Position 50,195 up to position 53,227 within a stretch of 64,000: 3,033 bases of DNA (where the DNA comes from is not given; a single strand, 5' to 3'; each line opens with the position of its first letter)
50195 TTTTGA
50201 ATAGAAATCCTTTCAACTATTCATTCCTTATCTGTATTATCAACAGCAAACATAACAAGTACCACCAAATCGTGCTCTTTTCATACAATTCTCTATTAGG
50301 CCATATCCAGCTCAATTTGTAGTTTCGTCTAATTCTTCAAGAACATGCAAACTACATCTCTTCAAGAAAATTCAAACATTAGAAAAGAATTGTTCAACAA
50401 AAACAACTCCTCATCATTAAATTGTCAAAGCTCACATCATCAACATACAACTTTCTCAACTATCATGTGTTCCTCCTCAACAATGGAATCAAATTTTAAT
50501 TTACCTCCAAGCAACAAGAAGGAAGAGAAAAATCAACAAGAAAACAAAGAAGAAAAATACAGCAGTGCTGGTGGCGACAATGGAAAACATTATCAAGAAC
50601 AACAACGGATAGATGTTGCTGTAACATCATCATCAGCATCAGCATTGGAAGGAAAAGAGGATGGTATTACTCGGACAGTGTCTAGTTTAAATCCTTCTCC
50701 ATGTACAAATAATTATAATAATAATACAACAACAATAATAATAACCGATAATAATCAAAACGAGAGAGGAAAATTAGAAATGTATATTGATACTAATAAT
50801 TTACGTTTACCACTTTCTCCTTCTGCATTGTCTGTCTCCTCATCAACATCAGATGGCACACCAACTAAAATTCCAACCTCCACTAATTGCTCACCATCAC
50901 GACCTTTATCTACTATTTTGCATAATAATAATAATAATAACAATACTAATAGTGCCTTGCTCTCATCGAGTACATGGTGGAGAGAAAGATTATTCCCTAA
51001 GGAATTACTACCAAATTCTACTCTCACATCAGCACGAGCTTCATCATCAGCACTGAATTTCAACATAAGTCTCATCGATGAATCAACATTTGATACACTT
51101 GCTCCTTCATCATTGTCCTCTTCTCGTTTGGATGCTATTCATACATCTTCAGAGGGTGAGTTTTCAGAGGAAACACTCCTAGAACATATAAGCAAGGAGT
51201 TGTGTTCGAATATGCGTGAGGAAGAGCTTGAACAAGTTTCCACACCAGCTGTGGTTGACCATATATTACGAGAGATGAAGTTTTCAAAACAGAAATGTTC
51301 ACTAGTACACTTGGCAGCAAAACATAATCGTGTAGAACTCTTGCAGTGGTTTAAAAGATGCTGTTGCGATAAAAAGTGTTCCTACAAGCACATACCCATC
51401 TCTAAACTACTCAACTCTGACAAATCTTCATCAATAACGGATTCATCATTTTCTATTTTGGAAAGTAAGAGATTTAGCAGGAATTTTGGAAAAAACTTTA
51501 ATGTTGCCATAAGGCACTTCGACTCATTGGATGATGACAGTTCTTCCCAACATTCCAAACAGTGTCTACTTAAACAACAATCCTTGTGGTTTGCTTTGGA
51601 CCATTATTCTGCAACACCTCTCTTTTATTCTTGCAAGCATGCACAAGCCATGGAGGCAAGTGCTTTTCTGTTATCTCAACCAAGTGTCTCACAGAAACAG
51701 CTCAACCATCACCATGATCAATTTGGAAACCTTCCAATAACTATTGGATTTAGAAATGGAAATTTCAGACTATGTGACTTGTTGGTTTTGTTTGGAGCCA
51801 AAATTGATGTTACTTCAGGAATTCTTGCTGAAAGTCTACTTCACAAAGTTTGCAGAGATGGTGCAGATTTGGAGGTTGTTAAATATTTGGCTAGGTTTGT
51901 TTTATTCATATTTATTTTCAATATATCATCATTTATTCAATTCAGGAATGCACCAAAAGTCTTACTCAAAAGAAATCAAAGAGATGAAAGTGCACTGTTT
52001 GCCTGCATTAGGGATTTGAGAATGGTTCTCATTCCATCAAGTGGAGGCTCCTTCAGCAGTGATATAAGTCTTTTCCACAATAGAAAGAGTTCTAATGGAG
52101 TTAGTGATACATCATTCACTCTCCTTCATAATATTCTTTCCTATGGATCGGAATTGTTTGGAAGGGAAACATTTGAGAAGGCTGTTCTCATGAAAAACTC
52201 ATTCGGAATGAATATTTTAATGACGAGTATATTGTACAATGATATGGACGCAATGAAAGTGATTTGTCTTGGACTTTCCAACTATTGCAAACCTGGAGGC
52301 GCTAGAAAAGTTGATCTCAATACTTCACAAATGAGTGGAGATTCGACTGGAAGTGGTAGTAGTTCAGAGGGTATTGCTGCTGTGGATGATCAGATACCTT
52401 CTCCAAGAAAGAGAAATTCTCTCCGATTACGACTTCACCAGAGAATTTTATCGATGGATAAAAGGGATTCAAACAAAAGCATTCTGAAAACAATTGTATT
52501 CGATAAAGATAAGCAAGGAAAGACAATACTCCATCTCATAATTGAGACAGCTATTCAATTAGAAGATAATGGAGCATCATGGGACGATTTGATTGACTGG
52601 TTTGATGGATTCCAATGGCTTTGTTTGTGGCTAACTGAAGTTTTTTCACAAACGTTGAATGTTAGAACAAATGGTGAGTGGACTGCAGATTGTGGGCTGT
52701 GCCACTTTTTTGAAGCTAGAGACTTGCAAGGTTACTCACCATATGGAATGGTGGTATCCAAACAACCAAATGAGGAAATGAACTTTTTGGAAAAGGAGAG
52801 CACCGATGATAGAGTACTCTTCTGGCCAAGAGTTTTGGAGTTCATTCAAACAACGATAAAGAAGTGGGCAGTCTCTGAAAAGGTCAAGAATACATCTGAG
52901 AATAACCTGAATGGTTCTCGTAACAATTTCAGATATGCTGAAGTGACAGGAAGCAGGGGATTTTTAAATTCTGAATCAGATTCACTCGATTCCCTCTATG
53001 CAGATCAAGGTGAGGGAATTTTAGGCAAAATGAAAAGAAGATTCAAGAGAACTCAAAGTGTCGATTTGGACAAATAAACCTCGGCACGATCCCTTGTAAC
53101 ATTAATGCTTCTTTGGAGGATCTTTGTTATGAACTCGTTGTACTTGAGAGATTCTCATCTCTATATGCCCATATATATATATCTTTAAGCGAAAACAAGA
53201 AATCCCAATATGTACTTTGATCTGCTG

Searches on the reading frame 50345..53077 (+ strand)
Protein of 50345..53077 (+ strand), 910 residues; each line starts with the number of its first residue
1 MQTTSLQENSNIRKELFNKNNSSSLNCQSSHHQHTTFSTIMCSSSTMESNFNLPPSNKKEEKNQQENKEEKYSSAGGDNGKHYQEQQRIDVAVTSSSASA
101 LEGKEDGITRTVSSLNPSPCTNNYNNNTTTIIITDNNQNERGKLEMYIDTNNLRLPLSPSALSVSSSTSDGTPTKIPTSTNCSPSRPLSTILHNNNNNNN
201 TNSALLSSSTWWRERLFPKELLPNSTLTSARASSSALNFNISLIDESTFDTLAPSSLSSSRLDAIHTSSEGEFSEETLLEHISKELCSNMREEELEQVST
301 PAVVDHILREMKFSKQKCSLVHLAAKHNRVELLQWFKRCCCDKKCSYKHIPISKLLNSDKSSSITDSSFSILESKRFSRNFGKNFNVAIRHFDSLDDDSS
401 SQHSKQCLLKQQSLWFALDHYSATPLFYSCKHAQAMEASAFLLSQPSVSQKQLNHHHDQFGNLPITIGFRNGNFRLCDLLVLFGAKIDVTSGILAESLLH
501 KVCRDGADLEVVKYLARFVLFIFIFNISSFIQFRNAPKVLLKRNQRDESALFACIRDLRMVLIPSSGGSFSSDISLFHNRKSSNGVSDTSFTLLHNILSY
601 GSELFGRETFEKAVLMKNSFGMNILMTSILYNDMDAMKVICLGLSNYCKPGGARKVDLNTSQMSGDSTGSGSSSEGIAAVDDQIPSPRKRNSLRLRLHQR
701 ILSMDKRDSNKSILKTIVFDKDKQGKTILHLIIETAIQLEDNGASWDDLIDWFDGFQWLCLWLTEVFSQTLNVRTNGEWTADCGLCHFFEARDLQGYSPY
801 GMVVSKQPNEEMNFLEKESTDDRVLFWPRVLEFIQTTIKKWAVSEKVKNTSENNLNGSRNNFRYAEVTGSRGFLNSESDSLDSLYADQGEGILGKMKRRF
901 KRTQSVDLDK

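Call 5: search_protein_families(library=pfam, proteins=[window:50345-53077:+], max_evalue=0.01)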
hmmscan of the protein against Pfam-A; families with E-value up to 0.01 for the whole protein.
window:50345-53077:+ (910 aa): 4 families
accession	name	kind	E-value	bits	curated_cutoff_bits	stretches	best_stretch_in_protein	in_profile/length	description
PF12796.13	Ank_2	-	2e-07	31.9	27.3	0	470-518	6-51/90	Ankyrin repeats (3 copies)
PF13637.12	Ank_4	-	8.9e-06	26.3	22.7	0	471-515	7-49/50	Ankyrin repeats (many copies)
PF13606.12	Ank_3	-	8.6e-05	23.1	22.3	0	318-342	3-27/30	Ankyrin repeat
PF13857.12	Ank_5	-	0.0036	18.1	27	0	614-641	9-36/56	Ankyrin repeats (many copies)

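Call 62: list_cluster_members(proteins=[window:50345-53074:+, window:48907-49791:+, window:44366-46120:+, window:42732-43700:-, window:41268-42587:-, window:40325-40975:-, window:35508-36485:+, window:33406-34785:+])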
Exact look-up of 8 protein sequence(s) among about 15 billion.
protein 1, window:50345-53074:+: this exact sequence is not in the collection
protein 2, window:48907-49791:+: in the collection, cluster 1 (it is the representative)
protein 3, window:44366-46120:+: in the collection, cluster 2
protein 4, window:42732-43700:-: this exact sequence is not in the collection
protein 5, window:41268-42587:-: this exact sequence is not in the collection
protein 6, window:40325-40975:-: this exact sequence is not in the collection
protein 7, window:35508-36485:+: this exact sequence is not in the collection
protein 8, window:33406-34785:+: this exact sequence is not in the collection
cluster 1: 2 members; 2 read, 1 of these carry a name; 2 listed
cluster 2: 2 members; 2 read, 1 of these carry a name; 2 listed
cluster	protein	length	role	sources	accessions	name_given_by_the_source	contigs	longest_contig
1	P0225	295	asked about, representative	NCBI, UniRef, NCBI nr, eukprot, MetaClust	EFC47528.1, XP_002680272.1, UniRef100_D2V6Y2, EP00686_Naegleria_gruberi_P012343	hypothetical protein NAEGRDRAFT_57330 [Naegleria gruberi] | Uncharacterized protein n=1 Tax=Naegleria gruberi TaxID=5762 RepID=D2V6Y2_NAEGR | uncharacterized protein NAEGRDRAFT_57330 [Naegleria gruberi]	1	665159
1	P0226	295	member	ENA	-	-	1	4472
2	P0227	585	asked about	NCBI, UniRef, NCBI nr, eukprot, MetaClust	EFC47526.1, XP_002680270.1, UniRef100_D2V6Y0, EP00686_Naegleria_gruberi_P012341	N-hydroxycinnamoyl/benzoyltransferase [Naegleria gruberi] | N-hydroxycinnamoyl/benzoyltransferase n=1 Tax=Naegleria gruberi TaxID=5762 ... | XP_002680270.1 N-hydroxycinnamoyl/benzoyltransferase [Naegleria gruberi strain NEG-M]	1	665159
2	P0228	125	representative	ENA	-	-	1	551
